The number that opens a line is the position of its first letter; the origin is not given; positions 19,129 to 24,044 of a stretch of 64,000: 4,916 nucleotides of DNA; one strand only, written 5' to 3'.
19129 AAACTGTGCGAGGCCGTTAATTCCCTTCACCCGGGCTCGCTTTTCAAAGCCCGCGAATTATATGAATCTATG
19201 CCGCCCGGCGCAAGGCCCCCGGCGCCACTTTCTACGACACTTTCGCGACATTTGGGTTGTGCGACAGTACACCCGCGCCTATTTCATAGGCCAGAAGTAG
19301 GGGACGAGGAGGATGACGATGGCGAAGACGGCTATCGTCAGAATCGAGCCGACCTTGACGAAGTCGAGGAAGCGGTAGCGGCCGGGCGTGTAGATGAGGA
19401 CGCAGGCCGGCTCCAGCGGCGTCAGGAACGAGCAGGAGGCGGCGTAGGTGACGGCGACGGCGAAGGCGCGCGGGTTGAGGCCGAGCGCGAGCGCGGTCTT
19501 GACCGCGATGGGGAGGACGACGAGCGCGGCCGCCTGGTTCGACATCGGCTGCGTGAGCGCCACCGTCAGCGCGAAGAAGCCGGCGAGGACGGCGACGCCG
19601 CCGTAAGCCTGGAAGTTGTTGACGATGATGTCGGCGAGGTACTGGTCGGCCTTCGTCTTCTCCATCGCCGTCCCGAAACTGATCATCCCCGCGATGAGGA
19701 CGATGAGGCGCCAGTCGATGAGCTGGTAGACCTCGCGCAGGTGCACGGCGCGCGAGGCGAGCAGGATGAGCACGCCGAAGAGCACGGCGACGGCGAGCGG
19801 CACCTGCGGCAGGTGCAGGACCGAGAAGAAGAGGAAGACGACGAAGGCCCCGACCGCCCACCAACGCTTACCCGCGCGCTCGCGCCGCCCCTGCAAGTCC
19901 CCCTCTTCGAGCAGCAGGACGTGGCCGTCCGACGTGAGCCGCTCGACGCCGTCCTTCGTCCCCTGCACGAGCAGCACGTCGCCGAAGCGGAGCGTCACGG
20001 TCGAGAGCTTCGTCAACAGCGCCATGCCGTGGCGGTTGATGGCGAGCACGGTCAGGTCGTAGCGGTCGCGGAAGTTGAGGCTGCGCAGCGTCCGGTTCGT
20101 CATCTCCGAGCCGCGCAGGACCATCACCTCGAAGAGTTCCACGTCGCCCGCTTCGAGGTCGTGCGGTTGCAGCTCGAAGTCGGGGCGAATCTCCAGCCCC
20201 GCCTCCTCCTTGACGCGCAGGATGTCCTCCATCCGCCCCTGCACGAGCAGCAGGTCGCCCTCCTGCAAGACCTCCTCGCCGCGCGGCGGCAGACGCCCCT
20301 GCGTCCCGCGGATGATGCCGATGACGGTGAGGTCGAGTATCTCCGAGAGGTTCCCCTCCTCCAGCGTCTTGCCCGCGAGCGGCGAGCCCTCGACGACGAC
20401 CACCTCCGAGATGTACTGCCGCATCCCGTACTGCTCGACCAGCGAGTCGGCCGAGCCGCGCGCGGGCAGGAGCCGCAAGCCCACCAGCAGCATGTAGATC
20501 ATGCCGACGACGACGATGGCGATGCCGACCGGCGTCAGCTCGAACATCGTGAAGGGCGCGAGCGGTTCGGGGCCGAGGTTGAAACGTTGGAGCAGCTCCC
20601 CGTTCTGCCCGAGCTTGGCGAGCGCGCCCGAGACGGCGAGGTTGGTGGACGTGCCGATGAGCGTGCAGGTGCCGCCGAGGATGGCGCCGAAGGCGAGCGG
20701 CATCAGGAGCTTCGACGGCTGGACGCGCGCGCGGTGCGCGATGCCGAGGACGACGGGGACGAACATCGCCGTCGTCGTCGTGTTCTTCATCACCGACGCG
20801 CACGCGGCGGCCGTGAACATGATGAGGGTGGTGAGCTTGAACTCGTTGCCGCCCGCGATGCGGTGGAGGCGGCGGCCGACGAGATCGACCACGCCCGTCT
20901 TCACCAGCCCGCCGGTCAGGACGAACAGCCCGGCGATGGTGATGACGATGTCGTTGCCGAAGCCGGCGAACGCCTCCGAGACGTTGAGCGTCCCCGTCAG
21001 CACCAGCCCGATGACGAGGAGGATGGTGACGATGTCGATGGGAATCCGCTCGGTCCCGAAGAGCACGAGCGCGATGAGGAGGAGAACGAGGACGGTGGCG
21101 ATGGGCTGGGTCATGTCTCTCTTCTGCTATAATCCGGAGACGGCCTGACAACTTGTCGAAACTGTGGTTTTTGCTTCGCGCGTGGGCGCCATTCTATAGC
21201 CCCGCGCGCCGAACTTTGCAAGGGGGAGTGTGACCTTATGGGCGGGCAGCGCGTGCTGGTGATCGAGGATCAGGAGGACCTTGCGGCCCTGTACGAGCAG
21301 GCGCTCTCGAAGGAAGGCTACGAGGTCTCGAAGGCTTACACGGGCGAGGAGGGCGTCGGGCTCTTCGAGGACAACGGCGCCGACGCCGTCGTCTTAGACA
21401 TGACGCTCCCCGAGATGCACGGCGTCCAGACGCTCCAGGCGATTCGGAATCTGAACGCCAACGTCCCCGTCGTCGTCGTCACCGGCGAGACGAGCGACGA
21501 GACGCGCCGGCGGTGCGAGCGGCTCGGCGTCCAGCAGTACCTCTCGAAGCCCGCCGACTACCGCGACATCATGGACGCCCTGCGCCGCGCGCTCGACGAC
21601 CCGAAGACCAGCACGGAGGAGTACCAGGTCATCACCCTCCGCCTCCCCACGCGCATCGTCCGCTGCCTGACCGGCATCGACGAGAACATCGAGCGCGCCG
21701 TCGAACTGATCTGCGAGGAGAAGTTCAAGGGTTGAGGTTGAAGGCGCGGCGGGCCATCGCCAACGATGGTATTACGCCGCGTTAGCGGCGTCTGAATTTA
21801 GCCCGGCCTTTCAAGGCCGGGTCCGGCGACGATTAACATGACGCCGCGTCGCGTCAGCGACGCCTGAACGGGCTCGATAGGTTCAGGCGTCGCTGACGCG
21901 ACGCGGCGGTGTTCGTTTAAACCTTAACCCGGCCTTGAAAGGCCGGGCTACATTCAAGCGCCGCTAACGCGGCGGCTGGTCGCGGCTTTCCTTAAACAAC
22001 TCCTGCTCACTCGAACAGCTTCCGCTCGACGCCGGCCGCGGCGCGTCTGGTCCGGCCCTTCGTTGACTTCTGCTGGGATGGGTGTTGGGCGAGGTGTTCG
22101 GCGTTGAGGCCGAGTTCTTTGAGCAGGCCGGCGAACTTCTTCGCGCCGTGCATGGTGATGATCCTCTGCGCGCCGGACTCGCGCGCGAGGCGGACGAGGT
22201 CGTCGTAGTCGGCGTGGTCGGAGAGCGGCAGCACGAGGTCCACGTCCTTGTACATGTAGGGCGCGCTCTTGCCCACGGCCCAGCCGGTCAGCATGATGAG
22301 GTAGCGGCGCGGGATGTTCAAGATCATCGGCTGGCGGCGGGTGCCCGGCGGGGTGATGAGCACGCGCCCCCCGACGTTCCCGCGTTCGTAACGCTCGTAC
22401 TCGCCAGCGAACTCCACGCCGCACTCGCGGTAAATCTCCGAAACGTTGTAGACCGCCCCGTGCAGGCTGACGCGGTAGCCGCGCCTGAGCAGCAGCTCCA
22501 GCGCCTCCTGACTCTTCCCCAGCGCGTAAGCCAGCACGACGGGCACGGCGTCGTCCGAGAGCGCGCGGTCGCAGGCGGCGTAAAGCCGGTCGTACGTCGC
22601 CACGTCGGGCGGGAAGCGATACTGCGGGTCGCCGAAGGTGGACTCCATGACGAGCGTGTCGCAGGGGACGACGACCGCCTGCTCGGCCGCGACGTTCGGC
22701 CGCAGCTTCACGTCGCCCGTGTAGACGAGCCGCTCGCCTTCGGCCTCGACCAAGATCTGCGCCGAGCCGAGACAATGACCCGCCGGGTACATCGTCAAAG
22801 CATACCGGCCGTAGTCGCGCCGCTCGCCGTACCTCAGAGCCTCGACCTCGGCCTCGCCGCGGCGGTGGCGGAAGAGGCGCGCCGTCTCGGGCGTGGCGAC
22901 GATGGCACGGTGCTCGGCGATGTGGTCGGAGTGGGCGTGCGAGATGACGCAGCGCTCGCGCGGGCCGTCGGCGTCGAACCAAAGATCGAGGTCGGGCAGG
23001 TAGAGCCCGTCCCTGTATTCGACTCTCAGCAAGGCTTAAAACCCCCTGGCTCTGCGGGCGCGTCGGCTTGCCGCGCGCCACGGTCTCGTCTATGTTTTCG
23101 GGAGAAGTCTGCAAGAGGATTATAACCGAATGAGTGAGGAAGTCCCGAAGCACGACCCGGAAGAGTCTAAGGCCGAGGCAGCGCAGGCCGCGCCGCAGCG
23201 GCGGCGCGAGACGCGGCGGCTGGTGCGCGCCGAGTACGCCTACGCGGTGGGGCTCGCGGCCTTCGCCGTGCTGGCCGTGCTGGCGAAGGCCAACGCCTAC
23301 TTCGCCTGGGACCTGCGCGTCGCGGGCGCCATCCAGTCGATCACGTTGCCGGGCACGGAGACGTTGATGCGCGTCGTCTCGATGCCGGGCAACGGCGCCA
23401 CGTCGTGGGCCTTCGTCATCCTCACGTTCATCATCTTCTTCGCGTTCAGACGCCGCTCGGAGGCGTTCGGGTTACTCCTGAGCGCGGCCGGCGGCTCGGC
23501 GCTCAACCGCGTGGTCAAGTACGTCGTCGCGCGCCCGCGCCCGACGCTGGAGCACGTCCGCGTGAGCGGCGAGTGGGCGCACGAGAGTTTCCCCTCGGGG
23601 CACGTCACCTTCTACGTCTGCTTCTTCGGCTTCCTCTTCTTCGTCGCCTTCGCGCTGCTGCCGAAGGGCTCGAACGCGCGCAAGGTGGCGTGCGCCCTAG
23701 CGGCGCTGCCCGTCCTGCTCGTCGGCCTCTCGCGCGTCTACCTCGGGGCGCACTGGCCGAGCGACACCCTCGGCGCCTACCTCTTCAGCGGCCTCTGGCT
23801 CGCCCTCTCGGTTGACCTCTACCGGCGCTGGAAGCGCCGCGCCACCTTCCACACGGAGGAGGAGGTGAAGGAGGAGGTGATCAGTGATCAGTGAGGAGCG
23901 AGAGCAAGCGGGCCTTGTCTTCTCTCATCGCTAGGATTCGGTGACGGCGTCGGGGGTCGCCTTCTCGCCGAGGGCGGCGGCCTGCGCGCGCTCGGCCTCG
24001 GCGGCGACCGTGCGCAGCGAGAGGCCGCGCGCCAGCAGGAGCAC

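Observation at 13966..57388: Inverted arrays of stop-codon-containing heptamer 'words' occupy most gene junctions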

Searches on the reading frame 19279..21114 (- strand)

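Call 6: search_protein_families(library=ncbifam, proteins=[window:19279-21114:-])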
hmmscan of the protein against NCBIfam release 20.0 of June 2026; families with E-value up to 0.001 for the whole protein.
window:19279-21114:- (611 aa): 8 families
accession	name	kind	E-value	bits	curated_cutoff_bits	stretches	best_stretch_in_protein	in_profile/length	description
TIGR00785.1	dass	subfamily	3.1e-38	131.6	198.6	2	426-608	261-444/444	DASS family sodium-coupled anion symporter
NF040989.1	MamN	equivalog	2.9e-09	36.2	500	1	8-157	233-381/437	magnetosome biogenesis transporter MamN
NF007039.0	PRK09496.3-2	equivalog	1.6e-07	30.5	293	1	235-303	153-218/446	Trk system potassium transporter TrkA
NF007034.0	PRK09496.2-1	subfamily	3.1e-06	26.3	344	0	235-302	151-215/445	Trk system potassium transporter TrkA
NF033877.0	arsB_Sta_pI258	exception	1e-05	24.9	760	1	8-160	231-386/429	arsenite efflux transporter membrane subunit ArsB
NF007031.0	PRK09496.1-2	equivalog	3.8e-05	22.9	289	0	232-301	381-447/458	Trk system potassium transporter TrkA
NF007041.0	PRK09496.3-4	equivalog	0.00011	21.1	386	0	315-395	140-217/450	Trk system potassium transporter TrkA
NF007033.0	PRK09496.1-5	equivalog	0.00048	19.3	338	0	318-392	371-442/449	Trk system potassium transporter TrkA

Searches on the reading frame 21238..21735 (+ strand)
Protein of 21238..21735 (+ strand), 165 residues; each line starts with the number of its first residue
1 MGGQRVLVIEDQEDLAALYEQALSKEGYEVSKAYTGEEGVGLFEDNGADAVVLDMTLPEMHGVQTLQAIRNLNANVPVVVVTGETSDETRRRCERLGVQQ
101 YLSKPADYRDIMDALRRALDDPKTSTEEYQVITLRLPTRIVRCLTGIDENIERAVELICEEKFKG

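Call 6: search_protein_families(library=ncbifam, proteins=[window:21238-21735:+])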
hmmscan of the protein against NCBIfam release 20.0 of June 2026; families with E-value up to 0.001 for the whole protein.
window:21238-21735:+ (165 aa): 92 families (the best 25 are shown)
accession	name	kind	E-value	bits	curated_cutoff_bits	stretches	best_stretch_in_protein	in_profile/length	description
NF008469.0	PRK11361.1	equivalog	6.4e-19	68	714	1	4-120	5-121/461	acetoacetate metabolism transcriptional regulator AtoC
TIGR01387.1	cztR_silR_copR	subfamily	9.3e-19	67.9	279.2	1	6-136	1-132/218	heavy metal response regulator transcription factor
NF040534.1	resp_reg_YycF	equivalog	2.2e-17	63.1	340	1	5-124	2-120/231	response regulator YycF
NF051850.1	RespRegRprY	equivalog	2.3e-17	63.2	370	1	5-112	6-113/234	response regulator transcription factor RprY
NF041734.1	resp_reg_RppA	equivalog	1.1e-16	60.8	250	1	5-157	2-157/229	two-component system response regulator RppA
NF008199.0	PRK10955.1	equivalog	1.5e-16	61.1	341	1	5-123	3-119/232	envelope stress response regulator transcription factor CpxR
NF033117.2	vanR_ACDEGLN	exception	1.5e-16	60.6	350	1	6-112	1-106/226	VanR-ABDEGLN family response regulator transcription factor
NF012023.0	PRK15479.1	equivalog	1.9e-16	60.3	337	1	5-124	2-121/224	transcriptional regulator TctD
NF045991.1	RespRegCtrARhodob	equivalog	3.9e-16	59.5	350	1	5-116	2-113/224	response regulator transcription factor CtrA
TIGR02154.1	PhoB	equivalog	4.2e-16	59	296.2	1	4-129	3-132/226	phosphate regulon transcriptional regulator PhoB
NF041946.1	LuxO_transreg_Vib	equivalog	5.4e-16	58.4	800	1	9-123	2-116/463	quorum-sensing sigma-54 dependent transcriptional regulator LuxO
NF045944.1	ResRegRpaBCyano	equivalog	8.7e-16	58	330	1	7-120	1-113/229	response regulator transcription factor RpaB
NF045505.1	RR_RssB_Pseudo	equivalog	1.2e-15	57.5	700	1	5-128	7-131/394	two-component system response regulator RssB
NF033120.0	vanR_FM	exception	1.4e-15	57.6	460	1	5-108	5-107/231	vancomycin resistance response regulator transcription factor, VanR-F/VanR-M family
NF052313.1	T9SS_RR_PorX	equivalog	1.5e-15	56.9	300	1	5-130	2-127/513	T9SS response regulator signal transducer PorX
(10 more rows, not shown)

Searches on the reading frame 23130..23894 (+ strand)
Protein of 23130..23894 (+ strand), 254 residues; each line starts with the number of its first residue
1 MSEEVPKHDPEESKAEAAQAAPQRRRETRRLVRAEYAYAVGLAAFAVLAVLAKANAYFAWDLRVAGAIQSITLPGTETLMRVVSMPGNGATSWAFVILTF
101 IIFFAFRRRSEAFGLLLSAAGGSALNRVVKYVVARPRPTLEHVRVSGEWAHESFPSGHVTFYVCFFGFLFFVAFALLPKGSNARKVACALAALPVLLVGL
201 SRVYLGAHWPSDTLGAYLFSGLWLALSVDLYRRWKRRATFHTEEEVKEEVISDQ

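Call 6: search_protein_families(library=ncbifam, proteins=[window:23130-23894:+])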
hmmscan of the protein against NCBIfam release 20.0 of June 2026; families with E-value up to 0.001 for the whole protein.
window:23130-23894:+ (254 aa): 3 families
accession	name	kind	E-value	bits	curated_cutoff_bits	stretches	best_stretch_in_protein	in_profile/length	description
NF047884.1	UdeprDiPSep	equivalog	2.7e-10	40.5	250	1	57-230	22-186/188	undecaprenyl-diphosphatase SepP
NF007975.0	PRK10699.1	equivalog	3.8e-08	33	261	1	153-246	158-245/254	phosphatidylglycerophosphatase B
NF008813.0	PRK11837.1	equivalog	5e-07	29.8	229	1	133-220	82-161/202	undecaprenyl-diphosphate phosphatase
